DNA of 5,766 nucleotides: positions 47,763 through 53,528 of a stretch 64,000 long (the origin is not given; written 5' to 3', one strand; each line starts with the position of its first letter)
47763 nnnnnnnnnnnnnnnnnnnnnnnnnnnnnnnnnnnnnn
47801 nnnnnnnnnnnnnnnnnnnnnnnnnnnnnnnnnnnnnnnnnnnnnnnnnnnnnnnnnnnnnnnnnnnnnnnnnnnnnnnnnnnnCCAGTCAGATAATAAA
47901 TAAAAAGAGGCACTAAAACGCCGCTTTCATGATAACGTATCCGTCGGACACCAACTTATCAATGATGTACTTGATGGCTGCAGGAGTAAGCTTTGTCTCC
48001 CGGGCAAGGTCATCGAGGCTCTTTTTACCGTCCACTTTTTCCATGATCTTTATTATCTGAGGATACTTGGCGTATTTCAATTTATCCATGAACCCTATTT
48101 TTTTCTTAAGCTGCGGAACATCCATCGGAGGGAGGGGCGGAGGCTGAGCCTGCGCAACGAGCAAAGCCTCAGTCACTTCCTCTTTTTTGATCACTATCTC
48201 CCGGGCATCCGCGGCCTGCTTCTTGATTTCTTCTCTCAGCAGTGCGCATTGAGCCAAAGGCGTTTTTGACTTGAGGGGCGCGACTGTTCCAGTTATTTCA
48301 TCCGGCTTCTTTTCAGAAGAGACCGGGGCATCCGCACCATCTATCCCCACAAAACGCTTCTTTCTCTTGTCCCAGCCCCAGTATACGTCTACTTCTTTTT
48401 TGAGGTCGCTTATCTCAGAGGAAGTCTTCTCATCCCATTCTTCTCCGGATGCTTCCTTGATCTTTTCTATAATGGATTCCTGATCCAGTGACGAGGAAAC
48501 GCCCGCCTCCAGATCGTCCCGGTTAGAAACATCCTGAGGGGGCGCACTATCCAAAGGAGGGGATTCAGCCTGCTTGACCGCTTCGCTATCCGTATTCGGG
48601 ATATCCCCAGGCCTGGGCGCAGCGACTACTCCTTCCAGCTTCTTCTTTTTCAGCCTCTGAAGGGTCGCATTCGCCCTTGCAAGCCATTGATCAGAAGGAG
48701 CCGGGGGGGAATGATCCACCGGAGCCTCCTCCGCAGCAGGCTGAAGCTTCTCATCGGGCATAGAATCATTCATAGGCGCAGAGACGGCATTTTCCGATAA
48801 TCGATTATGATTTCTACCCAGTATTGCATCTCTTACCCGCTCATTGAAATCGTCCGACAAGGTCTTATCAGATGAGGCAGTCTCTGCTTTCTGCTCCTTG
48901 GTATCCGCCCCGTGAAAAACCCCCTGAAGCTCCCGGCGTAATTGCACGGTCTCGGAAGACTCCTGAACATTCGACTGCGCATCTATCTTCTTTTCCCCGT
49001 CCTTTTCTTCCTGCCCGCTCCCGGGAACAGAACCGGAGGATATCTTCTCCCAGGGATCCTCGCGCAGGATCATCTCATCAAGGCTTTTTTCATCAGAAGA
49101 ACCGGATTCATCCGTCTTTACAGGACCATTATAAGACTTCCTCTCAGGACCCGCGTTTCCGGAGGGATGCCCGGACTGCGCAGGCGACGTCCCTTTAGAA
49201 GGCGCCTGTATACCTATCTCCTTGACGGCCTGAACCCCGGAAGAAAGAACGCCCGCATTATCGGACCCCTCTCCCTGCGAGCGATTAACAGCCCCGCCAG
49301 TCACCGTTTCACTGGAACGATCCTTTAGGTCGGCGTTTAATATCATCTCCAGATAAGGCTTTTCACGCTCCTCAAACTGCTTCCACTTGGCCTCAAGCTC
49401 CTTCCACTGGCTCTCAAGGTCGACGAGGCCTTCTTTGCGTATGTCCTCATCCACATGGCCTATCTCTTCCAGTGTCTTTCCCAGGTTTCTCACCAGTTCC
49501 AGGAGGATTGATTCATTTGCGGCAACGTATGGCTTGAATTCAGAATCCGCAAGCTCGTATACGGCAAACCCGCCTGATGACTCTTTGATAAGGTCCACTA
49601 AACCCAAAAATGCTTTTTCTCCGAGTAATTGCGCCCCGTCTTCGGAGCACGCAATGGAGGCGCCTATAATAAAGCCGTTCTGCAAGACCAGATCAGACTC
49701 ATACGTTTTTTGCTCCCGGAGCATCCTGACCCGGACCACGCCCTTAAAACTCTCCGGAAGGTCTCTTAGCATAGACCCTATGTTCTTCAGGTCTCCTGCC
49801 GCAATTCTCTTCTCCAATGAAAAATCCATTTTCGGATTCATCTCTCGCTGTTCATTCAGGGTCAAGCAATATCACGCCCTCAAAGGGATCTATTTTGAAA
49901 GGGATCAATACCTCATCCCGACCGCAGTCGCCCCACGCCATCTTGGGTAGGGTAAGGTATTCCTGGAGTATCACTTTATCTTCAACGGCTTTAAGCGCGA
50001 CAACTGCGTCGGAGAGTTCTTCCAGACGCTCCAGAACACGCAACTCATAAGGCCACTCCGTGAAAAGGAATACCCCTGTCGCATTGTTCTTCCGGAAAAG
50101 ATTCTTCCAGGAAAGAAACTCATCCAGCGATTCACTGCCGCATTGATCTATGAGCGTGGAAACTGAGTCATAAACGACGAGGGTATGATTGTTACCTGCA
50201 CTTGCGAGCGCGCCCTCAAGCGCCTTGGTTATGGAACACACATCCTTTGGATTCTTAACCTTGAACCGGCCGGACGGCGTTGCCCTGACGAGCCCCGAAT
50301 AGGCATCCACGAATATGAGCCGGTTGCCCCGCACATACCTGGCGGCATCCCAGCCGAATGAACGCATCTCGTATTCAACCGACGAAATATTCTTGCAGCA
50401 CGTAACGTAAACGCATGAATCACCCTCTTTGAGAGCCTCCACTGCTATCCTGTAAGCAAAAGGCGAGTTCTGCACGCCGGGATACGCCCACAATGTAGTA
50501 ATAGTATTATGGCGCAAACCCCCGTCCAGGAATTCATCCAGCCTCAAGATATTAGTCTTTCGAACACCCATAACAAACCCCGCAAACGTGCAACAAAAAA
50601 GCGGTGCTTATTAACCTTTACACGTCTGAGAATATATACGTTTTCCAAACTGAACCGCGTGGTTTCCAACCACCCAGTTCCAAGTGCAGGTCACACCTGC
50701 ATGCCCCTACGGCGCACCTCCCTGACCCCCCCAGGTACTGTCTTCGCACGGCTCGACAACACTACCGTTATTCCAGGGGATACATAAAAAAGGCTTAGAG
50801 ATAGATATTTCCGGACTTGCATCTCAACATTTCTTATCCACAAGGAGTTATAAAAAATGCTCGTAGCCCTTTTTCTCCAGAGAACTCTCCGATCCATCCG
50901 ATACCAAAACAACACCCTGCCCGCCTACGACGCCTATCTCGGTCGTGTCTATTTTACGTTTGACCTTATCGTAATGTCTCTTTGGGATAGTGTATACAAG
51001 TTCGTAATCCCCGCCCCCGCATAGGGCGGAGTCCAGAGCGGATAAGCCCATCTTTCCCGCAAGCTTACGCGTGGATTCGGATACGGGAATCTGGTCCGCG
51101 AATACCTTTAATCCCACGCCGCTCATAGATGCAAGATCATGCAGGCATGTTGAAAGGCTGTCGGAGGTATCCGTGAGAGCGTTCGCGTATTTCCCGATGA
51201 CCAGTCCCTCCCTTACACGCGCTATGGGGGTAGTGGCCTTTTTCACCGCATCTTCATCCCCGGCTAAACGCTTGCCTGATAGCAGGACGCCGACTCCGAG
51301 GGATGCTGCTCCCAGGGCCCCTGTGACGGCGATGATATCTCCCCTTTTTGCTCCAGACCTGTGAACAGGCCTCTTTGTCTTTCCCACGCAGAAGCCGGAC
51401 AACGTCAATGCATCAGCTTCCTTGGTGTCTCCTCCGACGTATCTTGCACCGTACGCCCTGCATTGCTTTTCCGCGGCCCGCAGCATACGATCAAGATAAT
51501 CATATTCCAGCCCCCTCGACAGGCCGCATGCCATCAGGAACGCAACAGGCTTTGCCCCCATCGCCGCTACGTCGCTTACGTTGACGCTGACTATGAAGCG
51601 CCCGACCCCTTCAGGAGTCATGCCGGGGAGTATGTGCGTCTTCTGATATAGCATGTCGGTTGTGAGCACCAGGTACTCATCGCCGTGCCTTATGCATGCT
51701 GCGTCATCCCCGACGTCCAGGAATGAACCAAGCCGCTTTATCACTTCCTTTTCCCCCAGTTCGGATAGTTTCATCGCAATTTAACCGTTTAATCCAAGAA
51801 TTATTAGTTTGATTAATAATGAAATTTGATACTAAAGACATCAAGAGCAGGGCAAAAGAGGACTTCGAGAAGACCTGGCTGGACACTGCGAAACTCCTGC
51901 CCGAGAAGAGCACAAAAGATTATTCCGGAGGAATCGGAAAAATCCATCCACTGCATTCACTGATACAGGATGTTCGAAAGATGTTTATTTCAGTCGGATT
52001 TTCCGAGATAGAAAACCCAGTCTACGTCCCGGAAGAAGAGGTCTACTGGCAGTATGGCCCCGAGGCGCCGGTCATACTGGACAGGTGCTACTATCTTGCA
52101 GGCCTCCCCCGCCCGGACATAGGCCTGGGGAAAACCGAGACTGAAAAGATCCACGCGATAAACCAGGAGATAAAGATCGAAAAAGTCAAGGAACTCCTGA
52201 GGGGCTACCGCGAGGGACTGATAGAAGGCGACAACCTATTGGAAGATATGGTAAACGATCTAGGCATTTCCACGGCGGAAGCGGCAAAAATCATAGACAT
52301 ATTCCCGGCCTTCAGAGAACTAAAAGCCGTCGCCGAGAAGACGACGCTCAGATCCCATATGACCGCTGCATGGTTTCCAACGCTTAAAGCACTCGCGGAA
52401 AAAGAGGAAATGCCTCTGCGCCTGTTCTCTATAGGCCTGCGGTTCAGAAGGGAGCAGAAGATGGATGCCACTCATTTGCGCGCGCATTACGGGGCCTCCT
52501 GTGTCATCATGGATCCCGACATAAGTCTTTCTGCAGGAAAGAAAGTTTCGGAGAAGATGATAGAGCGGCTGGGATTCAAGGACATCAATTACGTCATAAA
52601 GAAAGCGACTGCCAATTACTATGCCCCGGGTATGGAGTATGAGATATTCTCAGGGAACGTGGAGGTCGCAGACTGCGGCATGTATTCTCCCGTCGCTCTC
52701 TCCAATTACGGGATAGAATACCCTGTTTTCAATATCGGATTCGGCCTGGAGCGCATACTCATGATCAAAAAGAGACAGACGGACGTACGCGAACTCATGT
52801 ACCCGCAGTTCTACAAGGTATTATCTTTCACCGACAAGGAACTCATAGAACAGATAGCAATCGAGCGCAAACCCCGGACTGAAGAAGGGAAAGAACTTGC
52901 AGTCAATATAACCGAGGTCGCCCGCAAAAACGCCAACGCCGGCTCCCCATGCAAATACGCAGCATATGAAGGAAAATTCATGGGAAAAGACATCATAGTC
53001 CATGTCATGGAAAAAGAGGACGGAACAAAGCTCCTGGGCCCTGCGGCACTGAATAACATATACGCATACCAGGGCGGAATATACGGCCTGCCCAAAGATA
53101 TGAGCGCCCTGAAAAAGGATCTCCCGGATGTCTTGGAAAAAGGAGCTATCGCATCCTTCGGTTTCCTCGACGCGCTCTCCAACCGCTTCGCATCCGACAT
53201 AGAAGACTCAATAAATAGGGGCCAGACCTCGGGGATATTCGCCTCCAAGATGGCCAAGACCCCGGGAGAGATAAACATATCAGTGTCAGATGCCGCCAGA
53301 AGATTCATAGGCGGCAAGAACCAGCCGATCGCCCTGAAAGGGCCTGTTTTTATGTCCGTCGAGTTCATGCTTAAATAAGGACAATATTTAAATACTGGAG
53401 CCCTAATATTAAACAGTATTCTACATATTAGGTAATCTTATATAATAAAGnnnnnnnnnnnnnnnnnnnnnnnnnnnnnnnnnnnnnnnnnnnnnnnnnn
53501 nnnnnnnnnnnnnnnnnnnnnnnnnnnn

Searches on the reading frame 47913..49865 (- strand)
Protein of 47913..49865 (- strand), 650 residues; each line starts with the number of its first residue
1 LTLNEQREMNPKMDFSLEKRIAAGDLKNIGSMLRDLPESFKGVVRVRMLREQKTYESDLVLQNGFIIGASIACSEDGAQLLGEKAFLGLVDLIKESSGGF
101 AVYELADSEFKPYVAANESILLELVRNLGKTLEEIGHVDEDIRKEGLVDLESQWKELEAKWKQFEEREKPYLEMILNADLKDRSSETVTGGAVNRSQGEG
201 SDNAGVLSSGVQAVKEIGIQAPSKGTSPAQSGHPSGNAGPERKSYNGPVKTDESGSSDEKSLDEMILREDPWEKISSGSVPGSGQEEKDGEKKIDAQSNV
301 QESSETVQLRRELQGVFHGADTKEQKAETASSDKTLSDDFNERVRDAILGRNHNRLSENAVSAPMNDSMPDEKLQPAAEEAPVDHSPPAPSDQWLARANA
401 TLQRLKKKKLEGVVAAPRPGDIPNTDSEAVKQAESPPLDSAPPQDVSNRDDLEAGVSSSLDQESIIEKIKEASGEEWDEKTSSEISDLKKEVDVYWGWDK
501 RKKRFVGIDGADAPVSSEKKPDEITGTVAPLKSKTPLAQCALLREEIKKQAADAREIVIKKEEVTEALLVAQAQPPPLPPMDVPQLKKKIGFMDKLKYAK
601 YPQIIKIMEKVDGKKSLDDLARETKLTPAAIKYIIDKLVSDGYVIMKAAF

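Call 4: search_protein_families(library=pfam, proteins=[window:47913-49865:-], max_evalue=0.01)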
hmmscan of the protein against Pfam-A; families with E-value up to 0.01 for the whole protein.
window:47913-49865:- (650 aa): 2 families
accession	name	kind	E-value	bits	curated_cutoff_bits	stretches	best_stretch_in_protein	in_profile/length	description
PF13412.12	HTH_24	-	1.1e-05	25.3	21.9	1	604-644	8-47/48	Winged helix-turn-helix DNA-binding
PF09987.14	DUF2226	-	0.00062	19.8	22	1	16-108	8-98/252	Uncharacterized protein conserved in archaea (DUF2226)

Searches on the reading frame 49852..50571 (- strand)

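Call 4: search_protein_families(library=pfam, proteins=[window:49852-50571:-], max_evalue=0.01)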
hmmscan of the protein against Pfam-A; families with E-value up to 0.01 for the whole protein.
window:49852-50571:- (239 aa): 4 families
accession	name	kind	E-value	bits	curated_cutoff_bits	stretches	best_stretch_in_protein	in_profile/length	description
PF06745.19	ATPase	-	7.3e-21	75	26.6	1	5-237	2-228/231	KaiC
PF24336.1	DUF7504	-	0.00024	22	27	1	104-193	83-179/179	Family of unknown function (DUF7504)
PF23365.1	DUF7090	-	0.00089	19.5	27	1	103-195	92-184/192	Family of unknown function (DUF7090)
PF14417.12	MEDS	-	0.0013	19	29.8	1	45-137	23-109/161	MEDS: MEthanogen/methylotroph, DcmR Sensory domain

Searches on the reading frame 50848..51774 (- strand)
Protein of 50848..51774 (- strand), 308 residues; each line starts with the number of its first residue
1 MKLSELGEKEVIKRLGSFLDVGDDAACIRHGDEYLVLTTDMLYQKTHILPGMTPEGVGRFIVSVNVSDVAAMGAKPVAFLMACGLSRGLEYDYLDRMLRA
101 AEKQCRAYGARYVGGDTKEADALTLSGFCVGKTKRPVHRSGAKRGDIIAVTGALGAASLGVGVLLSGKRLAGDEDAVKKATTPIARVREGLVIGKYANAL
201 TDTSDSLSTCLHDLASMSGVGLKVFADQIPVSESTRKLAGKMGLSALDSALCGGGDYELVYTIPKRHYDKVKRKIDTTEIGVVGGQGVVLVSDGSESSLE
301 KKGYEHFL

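Call 4: search_protein_families(library=pfam, proteins=[window:50848-51774:-], max_evalue=0.01)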
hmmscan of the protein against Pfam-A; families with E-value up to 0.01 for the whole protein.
window:50848-51774:- (308 aa): 2 families
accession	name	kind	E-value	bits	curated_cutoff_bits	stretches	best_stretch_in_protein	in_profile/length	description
PF00586.29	AIRS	-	2.8e-27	95.8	24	1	22-132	1-111/112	AIR synthase related protein, N-terminal domain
PF02769.27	AIRS_C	-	0.00068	20.3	23.1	1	144-276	2-132/156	AIR synthase related protein, C-terminal domain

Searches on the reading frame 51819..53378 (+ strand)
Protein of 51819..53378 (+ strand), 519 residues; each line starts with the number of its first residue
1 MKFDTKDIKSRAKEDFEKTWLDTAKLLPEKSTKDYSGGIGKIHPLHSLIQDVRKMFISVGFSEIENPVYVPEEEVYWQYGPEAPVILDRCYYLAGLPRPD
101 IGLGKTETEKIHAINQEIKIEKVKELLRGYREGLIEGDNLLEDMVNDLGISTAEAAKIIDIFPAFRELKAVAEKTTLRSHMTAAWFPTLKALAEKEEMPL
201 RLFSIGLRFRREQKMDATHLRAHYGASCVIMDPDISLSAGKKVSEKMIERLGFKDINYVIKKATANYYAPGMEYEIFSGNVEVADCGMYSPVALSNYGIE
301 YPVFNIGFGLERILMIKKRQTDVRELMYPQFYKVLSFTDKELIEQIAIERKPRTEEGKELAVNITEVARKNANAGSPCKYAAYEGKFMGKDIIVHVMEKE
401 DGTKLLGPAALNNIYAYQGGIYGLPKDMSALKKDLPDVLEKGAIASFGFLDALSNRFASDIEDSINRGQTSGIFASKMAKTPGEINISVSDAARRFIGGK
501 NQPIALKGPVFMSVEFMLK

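Call 8: search_protein_families(library=pfam, proteins=[window:51819-53378:+], max_evalue=0.001)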
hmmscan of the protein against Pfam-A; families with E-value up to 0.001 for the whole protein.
window:51819-53378:+ (519 aa): 2 families
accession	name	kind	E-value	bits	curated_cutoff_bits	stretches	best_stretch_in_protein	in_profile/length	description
PF01409.25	tRNA-synt_2d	-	4.8e-46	157.7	19.8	1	102-330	5-239/246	tRNA synthetases class II core domain (F)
PF17759.6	tRNA_synthFbeta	-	3.1e-06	27.3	22.4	1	173-304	70-208/214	Phenylalanyl tRNA synthetase beta chain CLM domain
